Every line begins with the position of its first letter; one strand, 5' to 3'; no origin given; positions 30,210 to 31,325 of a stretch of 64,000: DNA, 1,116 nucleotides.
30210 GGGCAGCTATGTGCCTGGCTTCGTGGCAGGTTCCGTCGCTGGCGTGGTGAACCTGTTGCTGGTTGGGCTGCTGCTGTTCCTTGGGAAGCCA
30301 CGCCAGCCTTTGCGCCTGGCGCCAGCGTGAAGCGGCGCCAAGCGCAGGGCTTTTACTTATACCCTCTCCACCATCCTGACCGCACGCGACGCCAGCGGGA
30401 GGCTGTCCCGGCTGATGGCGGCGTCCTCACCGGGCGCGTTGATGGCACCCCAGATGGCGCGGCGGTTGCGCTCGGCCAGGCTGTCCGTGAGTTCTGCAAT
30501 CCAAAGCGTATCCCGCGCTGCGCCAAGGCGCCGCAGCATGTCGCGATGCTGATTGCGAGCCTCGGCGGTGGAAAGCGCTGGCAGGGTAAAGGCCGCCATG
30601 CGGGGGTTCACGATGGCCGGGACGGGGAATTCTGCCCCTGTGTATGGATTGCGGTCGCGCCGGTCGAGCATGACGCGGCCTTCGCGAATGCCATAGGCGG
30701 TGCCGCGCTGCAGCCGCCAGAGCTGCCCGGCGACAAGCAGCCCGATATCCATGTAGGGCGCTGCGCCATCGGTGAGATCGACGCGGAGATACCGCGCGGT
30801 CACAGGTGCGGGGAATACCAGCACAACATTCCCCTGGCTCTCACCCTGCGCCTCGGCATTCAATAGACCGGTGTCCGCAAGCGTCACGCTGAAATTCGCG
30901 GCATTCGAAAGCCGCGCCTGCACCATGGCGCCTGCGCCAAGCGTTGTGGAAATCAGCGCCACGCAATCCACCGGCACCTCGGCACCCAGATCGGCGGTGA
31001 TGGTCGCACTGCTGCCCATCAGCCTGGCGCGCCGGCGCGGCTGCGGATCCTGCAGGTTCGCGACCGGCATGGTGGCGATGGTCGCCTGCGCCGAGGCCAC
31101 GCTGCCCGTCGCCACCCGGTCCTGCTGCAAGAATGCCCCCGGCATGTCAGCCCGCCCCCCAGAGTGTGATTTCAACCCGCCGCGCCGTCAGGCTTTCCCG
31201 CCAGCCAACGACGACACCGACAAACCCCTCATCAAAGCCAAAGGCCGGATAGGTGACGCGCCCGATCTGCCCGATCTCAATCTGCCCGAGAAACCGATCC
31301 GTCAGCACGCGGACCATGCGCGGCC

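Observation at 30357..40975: Array of three diverged phage tail-gene copies, each followed by a different metabolic cassette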

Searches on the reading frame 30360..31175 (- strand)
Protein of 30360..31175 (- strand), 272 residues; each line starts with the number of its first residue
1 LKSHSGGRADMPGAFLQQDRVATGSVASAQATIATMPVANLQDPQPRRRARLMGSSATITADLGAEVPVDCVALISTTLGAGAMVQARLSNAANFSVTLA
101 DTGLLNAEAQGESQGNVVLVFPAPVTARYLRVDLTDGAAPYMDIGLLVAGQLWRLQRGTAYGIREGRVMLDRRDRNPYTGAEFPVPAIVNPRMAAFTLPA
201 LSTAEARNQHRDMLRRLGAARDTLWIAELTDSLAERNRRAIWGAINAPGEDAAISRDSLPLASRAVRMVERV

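Call 7: search_protein_families(library=pfam, proteins=[window:30360-31175:-], max_evalue=0.1)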
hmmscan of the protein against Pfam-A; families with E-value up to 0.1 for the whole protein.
window:30360-31175:- (272 aa): 1 family
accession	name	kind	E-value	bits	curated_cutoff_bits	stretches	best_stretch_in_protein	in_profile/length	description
PF00754.31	F5_F8_type_C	-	0.0011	19.5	28.2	1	57-136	35-114/127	F5/8 type C domain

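Call 8: search_protein_families(library=phrogs, proteins=[window:30360-31175:-], max_evalue=0.1)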
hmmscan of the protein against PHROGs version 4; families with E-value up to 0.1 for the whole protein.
window:30360-31175:- (272 aa): 2 families
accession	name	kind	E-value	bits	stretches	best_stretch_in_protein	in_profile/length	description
phrog_8610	-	unknown function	2.6e-26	93.3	1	30-244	24-244/270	-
phrog_11633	-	unknown function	0.00012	22.3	1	19-162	30-165/270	-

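Call 10: find_homologous_proteins(query=window:30360-31175:-)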
Query window:30360-31175:- (272 aa): 269 proteins with E <= 0.001 among 6737 candidates; the best 120 are listed.
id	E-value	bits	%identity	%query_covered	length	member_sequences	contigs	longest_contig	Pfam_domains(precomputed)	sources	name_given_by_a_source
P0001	5.4e-152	522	93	96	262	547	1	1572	-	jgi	jgi:hypothetical protein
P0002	2.2e-149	514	92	96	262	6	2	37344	-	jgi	jgi:hypothetical protein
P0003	6.7e-146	502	91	96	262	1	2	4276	-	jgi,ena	jgi:hypothetical protein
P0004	9.7e-146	502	91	96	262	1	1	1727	-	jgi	jgi:hypothetical protein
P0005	1.9e-144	497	89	96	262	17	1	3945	-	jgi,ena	-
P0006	5.8e-144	496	89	96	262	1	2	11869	-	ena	-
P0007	5.7e-141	486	89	96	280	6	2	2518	-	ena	-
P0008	9.6e-141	485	88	96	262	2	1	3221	-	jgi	jgi:hypothetical protein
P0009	4.1e-138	477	87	96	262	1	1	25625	-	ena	-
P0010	7.0e-135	466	88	96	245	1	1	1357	-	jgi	jgi:hypothetical protein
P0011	2.9e-134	464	90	87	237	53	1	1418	-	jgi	-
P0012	1.1e-131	456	89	87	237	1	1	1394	-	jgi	-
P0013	1.4e-131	455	91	85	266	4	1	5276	-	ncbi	ncbi:MAG: hypothetical protein ACK5YV_00760 [Betaproteobacteria bacterium]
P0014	5.2e-131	453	80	96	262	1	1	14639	-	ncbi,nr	ncbi:MAG: hypothetical protein INF84_04595 [Roseomonas sp.]|nr:hypothetical protein [Roseomonas sp.]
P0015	4.8e-127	440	88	87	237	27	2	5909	-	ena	-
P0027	2.0e-118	412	75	96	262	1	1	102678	-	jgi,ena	jgi:hypothetical protein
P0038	4.0e-111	388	69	96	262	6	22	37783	-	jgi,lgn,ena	jgi:hypothetical protein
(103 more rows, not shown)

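Call 12: find_related_loci(query=window:30360-31145:-, collection=genome_contigs, flank=10000)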
Query window:30360-31145:- (262 aa) in genome_contigs; peptide patterns used: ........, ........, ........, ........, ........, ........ (x = any residue, [..] = any of these).
160 stretches matched a pattern; 35 encode a relative of the query (tblastn E <= 1e-3); 34 distinct loci.
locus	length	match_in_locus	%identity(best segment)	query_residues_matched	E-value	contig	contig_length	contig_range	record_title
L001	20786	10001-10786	94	1-262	3e-164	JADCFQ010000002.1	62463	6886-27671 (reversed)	MAG: Roseomonas sp. isolate M090S1SP8A26QC M090S1_2, whole genome shotgun sequence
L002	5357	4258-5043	95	1-262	1e-165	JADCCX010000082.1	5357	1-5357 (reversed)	MAG: Methylocystis sp. isolate M112S1SP1A33QC M112S1_82, whole genome shotgun sequence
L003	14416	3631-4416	94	1-262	4e-163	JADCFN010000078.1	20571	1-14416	MAG: Roseomonas sp. isolate M065S1SP6A24QC M065S1_78, whole genome shotgun sequence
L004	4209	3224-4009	94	1-262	4e-166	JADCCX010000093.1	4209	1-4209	MAG: Methylocystis sp. isolate M112S1SP1A33QC M112S1_93, whole genome shotgun sequence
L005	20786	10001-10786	94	1-262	2e-161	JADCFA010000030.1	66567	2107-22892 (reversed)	MAG: Roseomonas sp. isolate M039S1SP5A21QC M039S1_30, whole genome shotgun sequence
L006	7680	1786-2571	92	1-262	2e-160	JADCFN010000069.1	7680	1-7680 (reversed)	MAG: Roseomonas sp. isolate M065S1SP6A24QC M065S1_69, whole genome shotgun sequence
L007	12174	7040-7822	93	1-261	3e-160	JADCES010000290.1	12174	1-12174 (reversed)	MAG: Roseomonas sp. isolate M015S2SP2A22BQC M015S2_290, whole genome shotgun sequence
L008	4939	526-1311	91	1-262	3e-162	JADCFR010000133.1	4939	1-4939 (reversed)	MAG: Roseomonas sp. isolate M20BS1SP9A28MG M20BS1_133, whole genome shotgun sequence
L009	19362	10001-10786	91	1-262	9e-158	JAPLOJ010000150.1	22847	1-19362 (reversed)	MAG: Alphaproteobacteria bacterium isolate LacPavin_0818_WC50_MAG_62_8 LacPavin_0818_WC50_scaffold_106377, whole genome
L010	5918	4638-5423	90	1-262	6e-158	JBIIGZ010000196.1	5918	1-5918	MAG: Roseomonas sp. isolate ME2001-07-30D7pf_3300042309_group1_bin133 Rohwer_bin1790_scaffold_15927_c1, whole genome sho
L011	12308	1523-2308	90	1-262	8e-156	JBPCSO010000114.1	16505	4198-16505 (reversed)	MAG: Roseomonas sp. S1Ck117_217352_flag_0_multi_8.0685_len_16505, whole genome shotgun sequence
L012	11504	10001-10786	88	1-262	2e-153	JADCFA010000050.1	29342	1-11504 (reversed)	MAG: Roseomonas sp. isolate M039S1SP5A21QC M039S1_50, whole genome shotgun sequence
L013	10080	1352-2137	90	1-262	3e-156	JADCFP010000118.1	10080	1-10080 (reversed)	MAG: Roseomonas sp. isolate M042S1SP7A24UQC M042S1_118, whole genome shotgun sequence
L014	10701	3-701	93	30-262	3e-143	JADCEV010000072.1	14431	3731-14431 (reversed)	MAG: Roseomonas sp. isolate M55BS1SP3A23MG M55BS1_72, whole genome shotgun sequence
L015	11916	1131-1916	80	1-262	2e-139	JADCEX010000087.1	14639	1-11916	MAG: Roseomonas sp. isolate M025S2SP4A27QC M025S2_87, whole genome shotgun sequence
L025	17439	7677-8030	88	145-262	2e-65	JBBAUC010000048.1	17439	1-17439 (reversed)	MAG: Roseomonas sp. isolate EUL_287 ctg48-EUL_287, whole genome shotgun sequence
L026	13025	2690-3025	88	151-262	3e-60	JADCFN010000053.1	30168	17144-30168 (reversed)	MAG: Roseomonas sp. isolate M065S1SP6A24QC M065S1_53, whole genome shotgun sequence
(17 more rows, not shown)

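Call 13: find_encoding_contigs(protein=P0027, flank=10000, max_places=3)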
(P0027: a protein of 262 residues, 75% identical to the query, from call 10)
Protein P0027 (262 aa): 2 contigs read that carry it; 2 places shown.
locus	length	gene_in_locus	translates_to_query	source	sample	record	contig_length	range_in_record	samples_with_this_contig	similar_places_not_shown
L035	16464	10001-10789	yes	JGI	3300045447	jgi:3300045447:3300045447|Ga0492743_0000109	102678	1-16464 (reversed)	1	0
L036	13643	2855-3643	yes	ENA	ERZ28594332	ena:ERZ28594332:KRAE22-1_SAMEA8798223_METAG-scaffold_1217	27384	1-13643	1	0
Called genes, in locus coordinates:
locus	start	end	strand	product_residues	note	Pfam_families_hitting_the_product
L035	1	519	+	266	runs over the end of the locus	PF00528:BPD_transp_1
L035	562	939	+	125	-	-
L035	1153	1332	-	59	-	-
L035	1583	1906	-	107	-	PF02604:PhdYeFM_antitox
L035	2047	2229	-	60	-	-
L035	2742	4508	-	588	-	PF13289:SIR2_2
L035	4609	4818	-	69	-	-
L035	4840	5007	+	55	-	-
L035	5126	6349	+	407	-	PF01381:HTH_3, PF13560:HTH_31, PF06114:Peptidase_M78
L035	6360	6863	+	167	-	PF11848:DUF3368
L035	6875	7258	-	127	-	-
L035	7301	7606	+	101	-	-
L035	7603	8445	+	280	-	PF13385:Laminin_G_3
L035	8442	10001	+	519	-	-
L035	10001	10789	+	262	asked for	-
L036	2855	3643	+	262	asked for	-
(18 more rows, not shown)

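Call 14: find_encoding_contigs(protein=P0002, flank=10000, max_places=3)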
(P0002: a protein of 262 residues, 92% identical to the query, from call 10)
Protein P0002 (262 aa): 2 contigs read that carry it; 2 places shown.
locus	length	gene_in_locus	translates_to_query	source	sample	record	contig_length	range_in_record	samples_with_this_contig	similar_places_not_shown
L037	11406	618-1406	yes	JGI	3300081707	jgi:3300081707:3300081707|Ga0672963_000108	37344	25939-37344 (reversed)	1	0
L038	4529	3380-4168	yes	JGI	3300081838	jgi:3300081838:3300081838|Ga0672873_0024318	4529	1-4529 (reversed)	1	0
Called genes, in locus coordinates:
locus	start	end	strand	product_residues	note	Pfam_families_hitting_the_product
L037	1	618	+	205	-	?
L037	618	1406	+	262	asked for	-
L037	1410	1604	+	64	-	-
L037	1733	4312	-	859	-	PF13091:PLDc_2 (faint)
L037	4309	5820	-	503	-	-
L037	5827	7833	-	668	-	PF09848:SLFN-g3_helicase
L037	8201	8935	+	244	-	-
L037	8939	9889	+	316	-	-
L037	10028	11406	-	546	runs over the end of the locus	PF12161:HsdM_N, PF02384:N6_Mtase, PF07669:Eco57I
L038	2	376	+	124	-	?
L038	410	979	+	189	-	-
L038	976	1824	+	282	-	PF13385:Laminin_G_3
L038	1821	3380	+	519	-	-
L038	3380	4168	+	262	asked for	-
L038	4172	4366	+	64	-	-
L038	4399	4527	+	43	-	?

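Call 15: find_encoding_contigs(protein=P0038, flank=10000, max_places=6)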
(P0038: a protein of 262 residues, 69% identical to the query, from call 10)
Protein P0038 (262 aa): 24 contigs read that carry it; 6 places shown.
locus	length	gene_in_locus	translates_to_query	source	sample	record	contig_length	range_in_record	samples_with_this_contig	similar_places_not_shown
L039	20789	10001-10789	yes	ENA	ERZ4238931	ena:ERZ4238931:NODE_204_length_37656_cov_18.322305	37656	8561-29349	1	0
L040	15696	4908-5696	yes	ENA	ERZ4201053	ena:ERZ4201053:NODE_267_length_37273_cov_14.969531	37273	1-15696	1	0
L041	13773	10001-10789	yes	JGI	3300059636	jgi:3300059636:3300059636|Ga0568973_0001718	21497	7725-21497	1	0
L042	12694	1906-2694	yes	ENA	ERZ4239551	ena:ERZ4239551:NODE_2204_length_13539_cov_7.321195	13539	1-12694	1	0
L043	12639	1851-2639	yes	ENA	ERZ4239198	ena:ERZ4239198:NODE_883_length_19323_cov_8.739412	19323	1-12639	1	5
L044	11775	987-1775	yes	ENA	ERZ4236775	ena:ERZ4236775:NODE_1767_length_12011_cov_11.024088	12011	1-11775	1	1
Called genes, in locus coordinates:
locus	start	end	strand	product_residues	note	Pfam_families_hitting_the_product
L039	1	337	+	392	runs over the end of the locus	-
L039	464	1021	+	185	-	-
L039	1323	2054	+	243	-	PF20039:DUF6441 (weak)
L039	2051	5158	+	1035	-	-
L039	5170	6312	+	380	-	PF07484:Collar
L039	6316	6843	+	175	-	-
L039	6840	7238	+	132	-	-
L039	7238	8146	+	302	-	PF13385:Laminin_G_3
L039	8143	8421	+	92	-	-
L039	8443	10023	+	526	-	-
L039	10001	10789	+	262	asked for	-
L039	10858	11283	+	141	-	-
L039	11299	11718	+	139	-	-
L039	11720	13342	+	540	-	-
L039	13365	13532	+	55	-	-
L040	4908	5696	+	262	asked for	-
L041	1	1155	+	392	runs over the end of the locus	-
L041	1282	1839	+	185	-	-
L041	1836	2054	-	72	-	-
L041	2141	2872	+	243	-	PF20039:DUF6441 (weak)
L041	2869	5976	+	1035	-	-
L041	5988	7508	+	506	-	-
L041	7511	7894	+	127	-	-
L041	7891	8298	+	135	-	-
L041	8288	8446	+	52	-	-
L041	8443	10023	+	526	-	-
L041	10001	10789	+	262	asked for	-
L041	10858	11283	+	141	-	-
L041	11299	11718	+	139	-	-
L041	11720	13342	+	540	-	-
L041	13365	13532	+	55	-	-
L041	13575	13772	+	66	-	?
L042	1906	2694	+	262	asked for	-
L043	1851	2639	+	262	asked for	-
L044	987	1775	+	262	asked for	-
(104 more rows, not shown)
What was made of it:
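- A 69%-identical homologue lies inside about 37-kb phage contigs with an integrase (call 15).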

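Call 39: search_protein_families(library=pfam, proteins=[L005:1223-2056:+, L005:2056-5775:+, L005:5790-6992:+, L005:7029-7595:+, L005:7595-8440:+, L005:8287-9996:+], max_evalue=0.01)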
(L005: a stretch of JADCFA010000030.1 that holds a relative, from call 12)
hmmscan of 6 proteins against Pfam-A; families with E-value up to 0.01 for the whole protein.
L005:1223-2056:+ (278 aa): 1 family
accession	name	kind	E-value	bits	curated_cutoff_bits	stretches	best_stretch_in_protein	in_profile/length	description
PF20039.4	DUF6441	-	6.9e-22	78.6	27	1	43-275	13-213/215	Family of unknown function (DUF6441)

L005:2056-5775:+ (1240 aa): 2 families
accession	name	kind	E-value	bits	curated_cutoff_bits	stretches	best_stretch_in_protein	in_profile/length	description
PF20155.4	TMP_3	-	1.2e-55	188.7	41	1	104-293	2-191/192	Tape measure protein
PF09718.15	Tape_meas_lam_C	-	0.00041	20.8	23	1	566-634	7-75/76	Lambda phage tail tape-measure protein (Tape_meas_lam_C)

L005:5790-6992:+ (401 aa): 1 family
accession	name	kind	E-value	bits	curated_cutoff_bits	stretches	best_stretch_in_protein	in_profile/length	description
PF07484.17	Collar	-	2.6e-13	50.1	24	1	207-256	8-56/57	Phage Tail Collar Domain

L005:7029-7595:+ (189 aa): 0 families

L005:7595-8440:+ (282 aa): 1 family
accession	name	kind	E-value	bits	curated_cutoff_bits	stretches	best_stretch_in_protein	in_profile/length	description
PF13385.13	Laminin_G_3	-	2.3e-15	57.5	27.6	1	117-269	3-150/151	Concanavalin A-like lectin/glucanases superfamily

L005:8287-9996:+ (570 aa): 0 families

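Call 42: find_related_loci(query=window:30360-31145:-, collection=viral_contigs, flank=10000)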
Query window:30360-31145:- (262 aa) in viral_contigs; peptide patterns used: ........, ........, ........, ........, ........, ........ (x = any residue, [..] = any of these).
9 stretches matched a pattern; 3 encode a relative of the query (tblastn E <= 1e-3); 3 distinct loci.
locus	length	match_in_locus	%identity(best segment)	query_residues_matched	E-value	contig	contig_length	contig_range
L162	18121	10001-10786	92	1-262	1e-161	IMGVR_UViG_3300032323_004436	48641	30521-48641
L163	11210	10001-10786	92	1-262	1e-160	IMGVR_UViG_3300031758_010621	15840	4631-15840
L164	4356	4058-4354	95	1-99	6e-56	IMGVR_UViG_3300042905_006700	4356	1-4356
